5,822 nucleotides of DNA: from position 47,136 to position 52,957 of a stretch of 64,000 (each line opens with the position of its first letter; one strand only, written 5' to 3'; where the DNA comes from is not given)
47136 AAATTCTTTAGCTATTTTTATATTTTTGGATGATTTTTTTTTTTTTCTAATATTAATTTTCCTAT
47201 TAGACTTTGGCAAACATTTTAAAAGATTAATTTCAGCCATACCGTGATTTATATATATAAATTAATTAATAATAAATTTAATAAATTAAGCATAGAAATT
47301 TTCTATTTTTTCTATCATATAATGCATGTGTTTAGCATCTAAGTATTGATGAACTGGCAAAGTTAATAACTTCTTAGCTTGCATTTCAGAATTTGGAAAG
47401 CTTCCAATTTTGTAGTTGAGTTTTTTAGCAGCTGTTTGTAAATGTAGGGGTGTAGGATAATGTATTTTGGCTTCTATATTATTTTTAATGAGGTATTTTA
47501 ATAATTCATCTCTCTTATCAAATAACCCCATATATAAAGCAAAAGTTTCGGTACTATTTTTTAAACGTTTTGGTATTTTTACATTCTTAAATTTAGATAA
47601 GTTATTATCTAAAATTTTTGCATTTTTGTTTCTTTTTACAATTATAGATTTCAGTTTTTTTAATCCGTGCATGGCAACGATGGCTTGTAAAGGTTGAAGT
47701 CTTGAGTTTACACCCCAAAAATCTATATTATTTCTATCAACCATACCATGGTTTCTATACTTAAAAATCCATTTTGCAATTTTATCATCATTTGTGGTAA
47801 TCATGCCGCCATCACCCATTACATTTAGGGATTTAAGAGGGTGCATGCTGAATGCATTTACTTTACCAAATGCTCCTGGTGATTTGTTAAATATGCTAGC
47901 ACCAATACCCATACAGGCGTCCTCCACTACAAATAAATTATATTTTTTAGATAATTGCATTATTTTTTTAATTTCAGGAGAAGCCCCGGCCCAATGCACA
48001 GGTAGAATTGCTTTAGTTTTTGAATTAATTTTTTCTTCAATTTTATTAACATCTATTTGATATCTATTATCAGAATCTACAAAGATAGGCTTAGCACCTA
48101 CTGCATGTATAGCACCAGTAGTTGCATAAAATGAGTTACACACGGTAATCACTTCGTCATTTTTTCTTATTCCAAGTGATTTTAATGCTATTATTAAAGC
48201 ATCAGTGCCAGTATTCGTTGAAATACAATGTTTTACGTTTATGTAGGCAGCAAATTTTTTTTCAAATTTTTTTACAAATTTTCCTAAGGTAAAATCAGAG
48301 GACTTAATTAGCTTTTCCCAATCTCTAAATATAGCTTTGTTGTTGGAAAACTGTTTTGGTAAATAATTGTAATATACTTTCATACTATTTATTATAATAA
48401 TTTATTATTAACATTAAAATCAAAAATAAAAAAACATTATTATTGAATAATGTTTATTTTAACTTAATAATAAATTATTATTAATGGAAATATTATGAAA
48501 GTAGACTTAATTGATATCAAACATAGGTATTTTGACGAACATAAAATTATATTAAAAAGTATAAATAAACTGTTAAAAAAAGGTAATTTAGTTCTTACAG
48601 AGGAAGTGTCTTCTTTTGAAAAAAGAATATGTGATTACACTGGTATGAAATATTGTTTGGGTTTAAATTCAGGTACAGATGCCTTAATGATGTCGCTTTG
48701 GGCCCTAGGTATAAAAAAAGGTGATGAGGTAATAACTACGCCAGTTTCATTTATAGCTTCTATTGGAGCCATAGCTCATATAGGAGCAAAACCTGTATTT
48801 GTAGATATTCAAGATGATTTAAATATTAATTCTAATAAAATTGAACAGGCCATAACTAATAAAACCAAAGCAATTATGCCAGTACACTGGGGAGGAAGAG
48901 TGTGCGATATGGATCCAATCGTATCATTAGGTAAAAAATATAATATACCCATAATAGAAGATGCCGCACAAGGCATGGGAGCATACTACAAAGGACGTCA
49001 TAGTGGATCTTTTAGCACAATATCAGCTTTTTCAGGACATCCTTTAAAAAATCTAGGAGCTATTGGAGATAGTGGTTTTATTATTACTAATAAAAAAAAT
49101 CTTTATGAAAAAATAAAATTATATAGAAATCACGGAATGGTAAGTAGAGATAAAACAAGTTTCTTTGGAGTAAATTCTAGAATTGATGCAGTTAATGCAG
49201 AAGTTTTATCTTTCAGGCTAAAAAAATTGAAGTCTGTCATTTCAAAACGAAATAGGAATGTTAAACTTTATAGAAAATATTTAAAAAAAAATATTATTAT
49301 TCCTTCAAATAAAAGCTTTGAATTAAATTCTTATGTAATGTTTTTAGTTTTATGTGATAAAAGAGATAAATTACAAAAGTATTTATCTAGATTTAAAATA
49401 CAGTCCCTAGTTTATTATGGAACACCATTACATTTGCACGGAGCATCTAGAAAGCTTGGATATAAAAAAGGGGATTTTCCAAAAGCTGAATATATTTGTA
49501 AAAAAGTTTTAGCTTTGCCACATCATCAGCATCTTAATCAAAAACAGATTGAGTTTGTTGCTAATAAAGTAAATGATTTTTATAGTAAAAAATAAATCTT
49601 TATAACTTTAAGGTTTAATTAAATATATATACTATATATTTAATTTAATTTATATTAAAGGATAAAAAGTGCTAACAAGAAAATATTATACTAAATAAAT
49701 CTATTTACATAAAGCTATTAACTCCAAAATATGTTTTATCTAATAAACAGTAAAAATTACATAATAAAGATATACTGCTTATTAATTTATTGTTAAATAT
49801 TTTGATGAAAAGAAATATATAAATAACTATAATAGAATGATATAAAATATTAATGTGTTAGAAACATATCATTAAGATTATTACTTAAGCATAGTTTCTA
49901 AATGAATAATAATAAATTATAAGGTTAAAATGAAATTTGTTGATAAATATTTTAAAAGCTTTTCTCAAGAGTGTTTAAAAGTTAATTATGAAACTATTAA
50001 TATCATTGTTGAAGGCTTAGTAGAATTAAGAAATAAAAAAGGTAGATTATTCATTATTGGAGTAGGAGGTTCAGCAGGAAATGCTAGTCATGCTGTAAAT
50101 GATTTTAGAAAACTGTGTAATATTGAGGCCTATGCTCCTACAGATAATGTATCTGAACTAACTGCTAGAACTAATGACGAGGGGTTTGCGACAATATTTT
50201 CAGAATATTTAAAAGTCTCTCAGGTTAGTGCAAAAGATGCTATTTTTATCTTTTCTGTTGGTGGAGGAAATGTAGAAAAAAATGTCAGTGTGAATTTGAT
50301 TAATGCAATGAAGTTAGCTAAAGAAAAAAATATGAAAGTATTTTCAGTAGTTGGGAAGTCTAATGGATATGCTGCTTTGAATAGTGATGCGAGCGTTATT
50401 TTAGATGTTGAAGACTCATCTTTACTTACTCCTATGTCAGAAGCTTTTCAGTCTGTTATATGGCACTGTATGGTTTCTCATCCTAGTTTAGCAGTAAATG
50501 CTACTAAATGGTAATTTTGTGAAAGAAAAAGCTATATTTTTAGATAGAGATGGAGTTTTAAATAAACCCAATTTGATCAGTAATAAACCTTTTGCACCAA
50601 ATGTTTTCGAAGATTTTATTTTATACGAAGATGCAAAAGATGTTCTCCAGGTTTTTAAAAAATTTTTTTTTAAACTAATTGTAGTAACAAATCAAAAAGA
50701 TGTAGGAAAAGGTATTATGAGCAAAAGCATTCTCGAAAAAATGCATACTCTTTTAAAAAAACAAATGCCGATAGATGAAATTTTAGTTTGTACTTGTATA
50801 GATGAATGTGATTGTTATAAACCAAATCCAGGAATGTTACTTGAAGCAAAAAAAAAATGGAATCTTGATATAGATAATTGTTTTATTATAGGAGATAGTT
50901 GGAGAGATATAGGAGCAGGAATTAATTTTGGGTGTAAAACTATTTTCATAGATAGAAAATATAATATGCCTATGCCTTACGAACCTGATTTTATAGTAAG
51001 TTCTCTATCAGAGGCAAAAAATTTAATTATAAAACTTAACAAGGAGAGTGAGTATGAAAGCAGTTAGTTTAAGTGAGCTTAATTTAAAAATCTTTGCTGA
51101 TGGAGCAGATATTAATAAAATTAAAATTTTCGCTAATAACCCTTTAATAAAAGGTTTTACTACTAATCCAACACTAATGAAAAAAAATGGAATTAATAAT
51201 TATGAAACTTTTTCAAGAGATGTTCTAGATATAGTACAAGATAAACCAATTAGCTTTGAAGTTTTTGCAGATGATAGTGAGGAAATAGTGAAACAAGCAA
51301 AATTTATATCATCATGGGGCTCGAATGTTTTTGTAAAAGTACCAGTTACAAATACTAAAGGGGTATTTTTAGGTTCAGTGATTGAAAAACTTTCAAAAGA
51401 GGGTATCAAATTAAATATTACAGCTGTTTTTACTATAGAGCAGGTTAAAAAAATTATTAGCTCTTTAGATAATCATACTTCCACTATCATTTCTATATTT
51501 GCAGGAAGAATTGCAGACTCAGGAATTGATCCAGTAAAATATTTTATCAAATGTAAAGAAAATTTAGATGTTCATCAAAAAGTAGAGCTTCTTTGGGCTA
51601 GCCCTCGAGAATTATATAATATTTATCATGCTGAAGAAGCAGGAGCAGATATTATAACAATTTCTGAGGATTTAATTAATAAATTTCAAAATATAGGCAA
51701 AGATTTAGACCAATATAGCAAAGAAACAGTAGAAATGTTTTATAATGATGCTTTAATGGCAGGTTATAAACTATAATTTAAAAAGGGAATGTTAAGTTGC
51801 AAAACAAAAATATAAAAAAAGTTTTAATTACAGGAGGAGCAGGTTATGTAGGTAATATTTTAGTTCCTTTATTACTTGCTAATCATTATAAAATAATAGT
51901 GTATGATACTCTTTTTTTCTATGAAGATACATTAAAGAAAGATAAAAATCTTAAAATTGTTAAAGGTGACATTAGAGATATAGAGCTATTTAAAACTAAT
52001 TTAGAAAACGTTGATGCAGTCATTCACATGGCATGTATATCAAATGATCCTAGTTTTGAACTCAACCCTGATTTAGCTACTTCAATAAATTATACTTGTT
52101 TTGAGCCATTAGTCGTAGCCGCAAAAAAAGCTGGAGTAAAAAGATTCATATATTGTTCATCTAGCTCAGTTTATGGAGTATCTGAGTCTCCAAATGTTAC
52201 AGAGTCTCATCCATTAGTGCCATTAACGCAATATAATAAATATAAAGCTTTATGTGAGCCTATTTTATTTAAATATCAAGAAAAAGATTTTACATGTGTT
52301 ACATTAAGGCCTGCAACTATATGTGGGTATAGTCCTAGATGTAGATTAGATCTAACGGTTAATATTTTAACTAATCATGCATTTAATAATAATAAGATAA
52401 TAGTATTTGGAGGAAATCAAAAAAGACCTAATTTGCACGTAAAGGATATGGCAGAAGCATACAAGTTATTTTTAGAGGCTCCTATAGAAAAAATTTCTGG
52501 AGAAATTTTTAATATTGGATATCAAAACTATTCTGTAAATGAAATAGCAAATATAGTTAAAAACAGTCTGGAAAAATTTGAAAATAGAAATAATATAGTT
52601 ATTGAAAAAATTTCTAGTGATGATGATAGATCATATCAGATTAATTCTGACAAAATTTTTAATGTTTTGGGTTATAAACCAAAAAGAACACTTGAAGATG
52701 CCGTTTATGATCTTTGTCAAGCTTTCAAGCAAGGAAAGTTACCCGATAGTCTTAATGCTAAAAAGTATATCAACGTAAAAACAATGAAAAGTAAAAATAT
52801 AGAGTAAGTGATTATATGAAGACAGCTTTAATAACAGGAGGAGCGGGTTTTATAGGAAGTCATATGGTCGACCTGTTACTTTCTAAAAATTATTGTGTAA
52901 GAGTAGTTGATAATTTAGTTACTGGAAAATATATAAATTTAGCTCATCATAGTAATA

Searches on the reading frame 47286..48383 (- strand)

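Call 25: search_protein_families(library=pfam, proteins=[window:47286-48383:-], max_evalue=0.001)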
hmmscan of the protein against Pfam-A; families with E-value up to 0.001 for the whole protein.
window:47286-48383:- (365 aa): 5 families
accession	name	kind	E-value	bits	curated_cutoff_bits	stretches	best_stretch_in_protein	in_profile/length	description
PF01041.23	DegT_DnrJ_EryC1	-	5.2e-97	325.7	19.8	1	16-360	5-359/360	DegT/DnrJ/EryC1/StrS aminotransferase family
PF01053.26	Cys_Met_Meta_PP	-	4.3e-07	29.3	27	1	38-269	55-273/381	Cys/Met metabolism PLP-dependent enzyme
PF00155.27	Aminotran_1_2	-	1.2e-06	28.5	19.7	1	37-155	44-185/361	Aminotransferase class I and II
PF00266.25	Aminotran_5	-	2.2e-06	27.4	21.5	1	35-161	43-181/371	Aminotransferase class-V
PF01212.27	Beta_elim_lyase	-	2.3e-05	24.3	27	1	37-125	34-131/288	Beta-eliminating lyase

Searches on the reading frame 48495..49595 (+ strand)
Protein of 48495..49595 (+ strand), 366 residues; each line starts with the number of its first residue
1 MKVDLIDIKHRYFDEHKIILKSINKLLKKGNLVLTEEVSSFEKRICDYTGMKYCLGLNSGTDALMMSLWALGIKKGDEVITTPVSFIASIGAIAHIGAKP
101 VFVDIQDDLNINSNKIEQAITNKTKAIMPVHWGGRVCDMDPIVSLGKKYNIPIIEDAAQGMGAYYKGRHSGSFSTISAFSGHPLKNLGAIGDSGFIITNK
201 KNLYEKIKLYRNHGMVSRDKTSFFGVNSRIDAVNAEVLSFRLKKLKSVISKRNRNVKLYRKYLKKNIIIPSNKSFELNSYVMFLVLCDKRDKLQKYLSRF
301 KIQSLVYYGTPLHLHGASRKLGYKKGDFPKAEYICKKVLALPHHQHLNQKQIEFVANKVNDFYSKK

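Call 25: search_protein_families(library=pfam, proteins=[window:48495-49595:+], max_evalue=0.001)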
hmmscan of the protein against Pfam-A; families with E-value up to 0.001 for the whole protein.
window:48495-49595:+ (366 aa): 4 families
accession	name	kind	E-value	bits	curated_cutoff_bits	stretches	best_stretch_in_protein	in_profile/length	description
PF01041.23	DegT_DnrJ_EryC1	-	2.1e-101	340.2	19.8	1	17-359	5-359/360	DegT/DnrJ/EryC1/StrS aminotransferase family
PF01053.26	Cys_Met_Meta_PP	-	1.7e-07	30.6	27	1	38-166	54-183/381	Cys/Met metabolism PLP-dependent enzyme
PF00266.25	Aminotran_5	-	2.1e-05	24.1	21.5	1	60-191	70-207/371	Aminotransferase class-V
PF01212.27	Beta_elim_lyase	-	4.1e-05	23.5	27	1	37-203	33-201/288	Beta-eliminating lyase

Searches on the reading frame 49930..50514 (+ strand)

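Call 25: search_protein_families(library=pfam, proteins=[window:49930-50514:+], max_evalue=0.001)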
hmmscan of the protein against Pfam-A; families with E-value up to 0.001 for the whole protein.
window:49930-50514:+ (194 aa): 2 families
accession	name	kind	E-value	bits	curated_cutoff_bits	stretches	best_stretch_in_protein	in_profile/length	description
PF13580.11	SIS_2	-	7.6e-08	32.9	27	1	13-141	11-137/138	SIS domain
PF01380.27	SIS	-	0.00073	19.8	25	0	97-169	49-115/131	SIS domain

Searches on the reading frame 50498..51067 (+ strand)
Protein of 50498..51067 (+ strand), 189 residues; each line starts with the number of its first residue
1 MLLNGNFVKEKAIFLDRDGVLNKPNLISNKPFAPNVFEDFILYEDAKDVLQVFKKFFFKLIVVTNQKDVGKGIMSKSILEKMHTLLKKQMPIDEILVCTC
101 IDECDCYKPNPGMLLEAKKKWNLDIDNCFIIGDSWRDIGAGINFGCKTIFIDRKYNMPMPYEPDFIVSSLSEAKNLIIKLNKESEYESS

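Call 25: search_protein_families(library=pfam, proteins=[window:50498-51067:+], max_evalue=0.001)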
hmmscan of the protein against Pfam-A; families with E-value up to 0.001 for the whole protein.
window:50498-51067:+ (189 aa): 4 families
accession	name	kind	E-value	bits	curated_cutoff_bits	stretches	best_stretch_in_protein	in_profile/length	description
PF13242.12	Hydrolase_like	-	6e-12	45.7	22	1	106-173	2-75/75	HAD-hyrolase-like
PF13419.12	HAD_2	-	1.6e-10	41.8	23.8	1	40-150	78-177/178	Haloacid dehalogenase-like hydrolase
PF00702.32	Hydrolase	-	7.1e-10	40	26.4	1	38-145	95-191/191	haloacid dehalogenase-like hydrolase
PF08645.17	PNK3P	-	6.6e-07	29.6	22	1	16-134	6-126/161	Polynucleotide kinase 3 phosphatase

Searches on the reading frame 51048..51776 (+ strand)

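Call 25: search_protein_families(library=pfam, proteins=[window:51048-51776:+], max_evalue=0.001)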
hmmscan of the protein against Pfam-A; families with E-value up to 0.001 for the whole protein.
window:51048-51776:+ (242 aa): 1 family
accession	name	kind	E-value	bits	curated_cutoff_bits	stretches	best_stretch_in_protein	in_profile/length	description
PF00923.25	TAL_FSA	-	2.8e-44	152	27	1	15-234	1-277/285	Transaldolase/Fructose-6-phosphate aldolase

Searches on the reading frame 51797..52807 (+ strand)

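Call 25: search_protein_families(library=pfam, proteins=[window:51797-52807:+], max_evalue=0.001)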
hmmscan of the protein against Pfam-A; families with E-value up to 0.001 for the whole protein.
window:51797-52807:+ (336 aa): 8 families
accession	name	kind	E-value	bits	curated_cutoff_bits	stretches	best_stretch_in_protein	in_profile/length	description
PF01370.27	Epimerase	-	3.2e-40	138.5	20.9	1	9-241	1-240/240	NAD dependent epimerase/dehydratase family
PF16363.11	GDP_Man_Dehyd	-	3.9e-31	109.2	27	1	10-304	1-330/332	GDP-mannose 4,6 dehydratase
PF01073.25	3Beta_HSD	-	4.2e-21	75.7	22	1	10-217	1-220/280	3-beta hydroxysteroid dehydrogenase/isomerase family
PF05368.20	NmrA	-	6.5e-13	49.4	27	1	7-122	3-107/298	NmrA-like family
PF04321.23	RmlD_sub_bind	-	1.2e-11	44.7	27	1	8-260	2-233/287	RmlD substrate binding domain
PF13460.12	NAD_binding_10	-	6e-11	43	27.2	1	13-157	1-131/184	NAD(P)H-binding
PF02719.21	Polysacc_synt_2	-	3.1e-10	40.2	20.2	1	9-122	1-128/293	Polysaccharide biosynthesis protein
PF07993.18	NAD_binding_4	-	2.5e-07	30.5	20.1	1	48-179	59-211/258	Male sterility protein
